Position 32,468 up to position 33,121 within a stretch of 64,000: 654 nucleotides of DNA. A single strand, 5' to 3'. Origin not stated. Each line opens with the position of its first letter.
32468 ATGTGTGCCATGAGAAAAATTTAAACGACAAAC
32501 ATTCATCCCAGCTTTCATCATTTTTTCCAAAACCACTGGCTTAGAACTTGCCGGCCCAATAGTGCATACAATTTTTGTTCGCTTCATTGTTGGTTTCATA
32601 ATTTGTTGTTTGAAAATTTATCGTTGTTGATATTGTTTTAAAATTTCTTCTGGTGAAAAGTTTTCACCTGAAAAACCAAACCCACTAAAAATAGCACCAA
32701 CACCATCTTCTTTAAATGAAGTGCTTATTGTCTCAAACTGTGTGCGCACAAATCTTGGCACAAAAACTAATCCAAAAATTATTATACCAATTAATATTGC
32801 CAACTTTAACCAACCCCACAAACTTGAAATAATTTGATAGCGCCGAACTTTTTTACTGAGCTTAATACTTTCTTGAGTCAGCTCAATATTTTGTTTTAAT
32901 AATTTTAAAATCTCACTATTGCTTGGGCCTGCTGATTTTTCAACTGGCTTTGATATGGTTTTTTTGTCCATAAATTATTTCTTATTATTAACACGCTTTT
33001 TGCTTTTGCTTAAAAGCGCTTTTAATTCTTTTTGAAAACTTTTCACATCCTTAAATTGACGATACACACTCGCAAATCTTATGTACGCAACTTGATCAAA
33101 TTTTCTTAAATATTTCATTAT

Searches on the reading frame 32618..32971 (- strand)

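Call 8: search_protein_families(library=pfam, proteins=[window:32618-32971:-], max_evalue=1)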
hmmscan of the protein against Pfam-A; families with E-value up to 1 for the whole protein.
window:32618-32971:- (117 aa): 2 families
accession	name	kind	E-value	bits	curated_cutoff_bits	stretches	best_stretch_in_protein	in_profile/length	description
PF05806.17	Noggin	-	0.11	12.8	24.1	1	11-77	89-153/211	Noggin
PF19115.5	DUF5800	-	0.25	11.9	26.8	0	84-103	4-23/64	Family of unknown function (DUF5800)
